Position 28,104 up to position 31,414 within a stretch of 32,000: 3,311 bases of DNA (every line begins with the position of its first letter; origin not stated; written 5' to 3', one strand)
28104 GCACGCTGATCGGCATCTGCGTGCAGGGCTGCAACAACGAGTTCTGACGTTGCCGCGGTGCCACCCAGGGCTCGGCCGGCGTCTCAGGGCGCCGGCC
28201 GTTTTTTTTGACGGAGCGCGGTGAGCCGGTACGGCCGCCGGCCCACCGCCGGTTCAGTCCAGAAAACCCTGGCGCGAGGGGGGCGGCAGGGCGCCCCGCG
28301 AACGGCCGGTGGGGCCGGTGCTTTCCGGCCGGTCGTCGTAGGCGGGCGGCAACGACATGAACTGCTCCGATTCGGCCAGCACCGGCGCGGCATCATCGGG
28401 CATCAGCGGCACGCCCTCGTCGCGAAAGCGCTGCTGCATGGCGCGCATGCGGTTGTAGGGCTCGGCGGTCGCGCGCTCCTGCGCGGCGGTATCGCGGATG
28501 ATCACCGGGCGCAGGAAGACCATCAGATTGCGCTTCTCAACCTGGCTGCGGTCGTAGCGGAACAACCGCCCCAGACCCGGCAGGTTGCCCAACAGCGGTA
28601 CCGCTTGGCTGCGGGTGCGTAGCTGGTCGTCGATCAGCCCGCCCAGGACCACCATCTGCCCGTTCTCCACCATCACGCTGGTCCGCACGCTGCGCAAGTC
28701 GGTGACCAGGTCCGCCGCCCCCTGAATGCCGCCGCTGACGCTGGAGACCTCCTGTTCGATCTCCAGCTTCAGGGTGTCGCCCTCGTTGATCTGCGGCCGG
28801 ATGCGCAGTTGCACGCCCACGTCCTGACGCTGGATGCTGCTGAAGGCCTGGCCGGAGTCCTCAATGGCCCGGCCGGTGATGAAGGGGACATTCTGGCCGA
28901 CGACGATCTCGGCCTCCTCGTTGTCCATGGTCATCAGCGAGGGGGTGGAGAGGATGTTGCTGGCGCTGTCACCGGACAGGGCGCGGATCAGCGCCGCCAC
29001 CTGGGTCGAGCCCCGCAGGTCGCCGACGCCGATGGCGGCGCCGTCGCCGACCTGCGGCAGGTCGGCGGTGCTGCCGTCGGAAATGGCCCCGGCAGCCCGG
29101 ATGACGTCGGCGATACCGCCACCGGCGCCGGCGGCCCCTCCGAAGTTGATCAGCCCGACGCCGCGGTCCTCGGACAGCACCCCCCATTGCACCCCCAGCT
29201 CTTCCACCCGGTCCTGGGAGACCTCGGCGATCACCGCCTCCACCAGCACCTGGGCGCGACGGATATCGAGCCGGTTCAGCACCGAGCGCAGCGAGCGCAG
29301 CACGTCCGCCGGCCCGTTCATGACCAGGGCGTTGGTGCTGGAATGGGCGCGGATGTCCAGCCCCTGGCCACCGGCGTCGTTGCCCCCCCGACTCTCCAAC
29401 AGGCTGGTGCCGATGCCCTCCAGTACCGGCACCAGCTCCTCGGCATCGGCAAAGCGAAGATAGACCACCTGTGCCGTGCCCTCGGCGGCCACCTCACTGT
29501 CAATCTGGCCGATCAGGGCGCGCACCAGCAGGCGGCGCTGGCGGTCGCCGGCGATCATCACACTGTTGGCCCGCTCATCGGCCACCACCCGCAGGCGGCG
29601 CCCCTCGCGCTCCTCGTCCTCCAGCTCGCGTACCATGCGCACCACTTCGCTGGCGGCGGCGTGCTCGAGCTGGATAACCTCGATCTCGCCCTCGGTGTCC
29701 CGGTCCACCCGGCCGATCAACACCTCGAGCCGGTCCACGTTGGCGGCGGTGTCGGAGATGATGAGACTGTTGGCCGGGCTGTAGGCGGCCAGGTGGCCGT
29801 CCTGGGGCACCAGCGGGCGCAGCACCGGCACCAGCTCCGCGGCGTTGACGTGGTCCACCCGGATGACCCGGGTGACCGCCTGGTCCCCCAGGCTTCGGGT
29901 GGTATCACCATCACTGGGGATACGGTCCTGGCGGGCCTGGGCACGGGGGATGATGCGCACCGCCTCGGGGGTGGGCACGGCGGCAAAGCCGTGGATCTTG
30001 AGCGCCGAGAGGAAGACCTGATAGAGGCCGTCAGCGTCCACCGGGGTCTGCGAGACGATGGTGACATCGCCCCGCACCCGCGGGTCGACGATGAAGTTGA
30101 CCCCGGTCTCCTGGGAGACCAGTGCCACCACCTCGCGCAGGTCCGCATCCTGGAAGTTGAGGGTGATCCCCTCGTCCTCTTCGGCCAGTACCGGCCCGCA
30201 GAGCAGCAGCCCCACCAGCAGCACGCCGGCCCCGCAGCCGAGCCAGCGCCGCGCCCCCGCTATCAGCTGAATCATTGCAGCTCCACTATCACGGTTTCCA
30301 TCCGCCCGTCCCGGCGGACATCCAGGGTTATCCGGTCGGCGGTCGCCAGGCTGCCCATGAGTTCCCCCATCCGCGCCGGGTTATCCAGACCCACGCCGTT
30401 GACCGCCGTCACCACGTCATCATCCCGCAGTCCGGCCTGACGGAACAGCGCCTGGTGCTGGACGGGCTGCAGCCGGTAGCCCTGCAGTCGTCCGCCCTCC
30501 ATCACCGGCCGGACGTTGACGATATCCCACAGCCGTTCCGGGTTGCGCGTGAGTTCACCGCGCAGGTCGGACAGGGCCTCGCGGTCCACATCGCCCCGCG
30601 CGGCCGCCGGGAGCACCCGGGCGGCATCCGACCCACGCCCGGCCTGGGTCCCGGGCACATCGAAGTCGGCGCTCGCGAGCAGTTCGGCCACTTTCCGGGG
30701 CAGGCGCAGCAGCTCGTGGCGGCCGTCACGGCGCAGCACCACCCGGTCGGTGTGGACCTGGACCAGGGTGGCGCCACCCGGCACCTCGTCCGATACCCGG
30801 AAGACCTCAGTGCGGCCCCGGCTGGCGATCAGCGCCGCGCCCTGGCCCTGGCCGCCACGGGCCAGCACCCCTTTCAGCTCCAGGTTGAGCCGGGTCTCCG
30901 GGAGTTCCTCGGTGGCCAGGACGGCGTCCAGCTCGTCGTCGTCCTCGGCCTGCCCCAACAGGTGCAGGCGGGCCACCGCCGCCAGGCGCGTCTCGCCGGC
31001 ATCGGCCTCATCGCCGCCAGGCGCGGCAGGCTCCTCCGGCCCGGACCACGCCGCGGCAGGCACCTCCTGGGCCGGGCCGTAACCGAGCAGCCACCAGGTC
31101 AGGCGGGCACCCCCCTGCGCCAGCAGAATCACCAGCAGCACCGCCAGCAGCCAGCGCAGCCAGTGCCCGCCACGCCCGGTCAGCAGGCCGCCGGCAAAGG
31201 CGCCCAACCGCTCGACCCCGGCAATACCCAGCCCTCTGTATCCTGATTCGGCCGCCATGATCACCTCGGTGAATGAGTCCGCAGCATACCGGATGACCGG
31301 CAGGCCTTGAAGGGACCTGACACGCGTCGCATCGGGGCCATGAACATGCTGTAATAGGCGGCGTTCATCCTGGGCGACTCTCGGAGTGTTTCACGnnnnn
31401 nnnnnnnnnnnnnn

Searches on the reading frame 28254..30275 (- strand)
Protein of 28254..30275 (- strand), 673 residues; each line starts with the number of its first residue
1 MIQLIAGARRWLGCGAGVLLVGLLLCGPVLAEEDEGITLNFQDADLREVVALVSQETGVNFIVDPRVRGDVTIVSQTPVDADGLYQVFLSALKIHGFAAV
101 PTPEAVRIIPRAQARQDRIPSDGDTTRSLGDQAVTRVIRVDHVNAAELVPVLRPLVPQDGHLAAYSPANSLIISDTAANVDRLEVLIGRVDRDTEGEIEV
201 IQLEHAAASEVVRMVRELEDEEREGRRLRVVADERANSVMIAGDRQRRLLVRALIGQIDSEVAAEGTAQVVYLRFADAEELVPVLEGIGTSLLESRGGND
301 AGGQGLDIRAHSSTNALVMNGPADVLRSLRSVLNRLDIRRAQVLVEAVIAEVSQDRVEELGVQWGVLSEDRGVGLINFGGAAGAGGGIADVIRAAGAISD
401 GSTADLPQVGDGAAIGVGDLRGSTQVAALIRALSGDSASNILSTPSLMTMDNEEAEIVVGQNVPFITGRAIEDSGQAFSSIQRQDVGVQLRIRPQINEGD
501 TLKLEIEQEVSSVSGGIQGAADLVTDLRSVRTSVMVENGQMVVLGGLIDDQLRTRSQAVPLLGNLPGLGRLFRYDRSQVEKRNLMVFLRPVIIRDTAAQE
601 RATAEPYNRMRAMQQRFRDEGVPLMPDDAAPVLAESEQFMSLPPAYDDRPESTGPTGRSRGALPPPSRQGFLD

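Call 11: search_protein_families(library=ncbifam, proteins=[window:28254-30275:-], max_evalue=0.001)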
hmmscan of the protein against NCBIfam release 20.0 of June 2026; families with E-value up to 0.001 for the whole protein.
window:28254-30275:- (673 aa): 8 families
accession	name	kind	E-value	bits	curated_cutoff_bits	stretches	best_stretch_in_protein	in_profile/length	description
TIGR02517.1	type_II_gspD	equivalog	1.2e-165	552.4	351.35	1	39-598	1-595/600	type II secretion system secretin GspD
TIGR02515.1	IV_pilus_PilQ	subfamily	1.4e-64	218.7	284.35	2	269-593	100-427/428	type IV pilus secretin PilQ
TIGR02516.1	type_III_yscC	equivalog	2.6e-38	131.8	238.45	1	298-594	191-462/463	type III secretion system outer membrane ring subunit SctC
NF010083.0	PRK13568.1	equivalog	1.9e-36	125.8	554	2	431-594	257-418/419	DNA uptake porin HofQ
TIGR02519.1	pilus_MshL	equivalog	8.7e-33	113.6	250.2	1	316-593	9-290/290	pilus (MSHA type) biogenesis protein MshL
NF007851.2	PRK10560.1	exception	3.6e-24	85.3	598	1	269-593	120-409/412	DNA uptake porin HofQ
NF042912.1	Amuc_1098_fam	equivalog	1.1e-22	80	750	1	527-593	730-796/805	Amuc_1098 family type IV pilus outer membrane protein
NF011873.0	PRK15346.1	equivalog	1e-17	64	524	1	430-580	333-481/499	EscC/YscC/HrcC family type III secretion system outer membrane ring protein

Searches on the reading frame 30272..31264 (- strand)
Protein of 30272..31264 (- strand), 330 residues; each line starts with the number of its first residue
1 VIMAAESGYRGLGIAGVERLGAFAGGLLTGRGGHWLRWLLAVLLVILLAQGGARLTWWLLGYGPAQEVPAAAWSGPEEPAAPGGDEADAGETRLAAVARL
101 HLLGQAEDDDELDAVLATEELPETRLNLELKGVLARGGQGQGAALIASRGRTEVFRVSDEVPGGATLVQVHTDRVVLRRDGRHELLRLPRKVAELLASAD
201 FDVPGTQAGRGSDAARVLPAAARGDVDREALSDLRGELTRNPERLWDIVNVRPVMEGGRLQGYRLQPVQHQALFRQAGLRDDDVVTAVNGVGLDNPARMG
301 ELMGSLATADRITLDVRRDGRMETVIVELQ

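Call 11: search_protein_families(library=ncbifam, proteins=[window:30272-31264:-], max_evalue=0.001)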
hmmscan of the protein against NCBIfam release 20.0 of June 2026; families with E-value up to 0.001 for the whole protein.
window:30272-31264:- (330 aa): 7 families
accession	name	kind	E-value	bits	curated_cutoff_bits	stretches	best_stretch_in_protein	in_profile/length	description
TIGR01713.1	typeII_sec_gspC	equivalog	3.8e-35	121.7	101.6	1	98-328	51-258/259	type II secretion system protein GspC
NF041515.1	GspC_delta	equivalog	3.2e-25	89.5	150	1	38-325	5-306/311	type II secretion system protein GspC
NF007242.0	PRK09681.1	equivalog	1.3e-13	50.7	561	1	122-325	121-314/319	type II secretion system protein GspC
NF041616.1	T2SS_C_SYNERG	exception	5.8e-12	45.5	200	1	127-321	91-287/296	type II secretion system protein GspC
TIGR02037.1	degP_htrA_DO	subfamily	5.7e-06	25.5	416.2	1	269-330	267-328/434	Do family serine endopeptidase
NF041199.1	trx7_PDZ_seleno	equivalog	0.00033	19.7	300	1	270-326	329-387/390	Trx7/PDZ domain-containing (seleno)protein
NF008189.1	PRK10942.1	equivalog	0.00067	18.2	720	1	268-330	320-382/477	serine endoprotease DegP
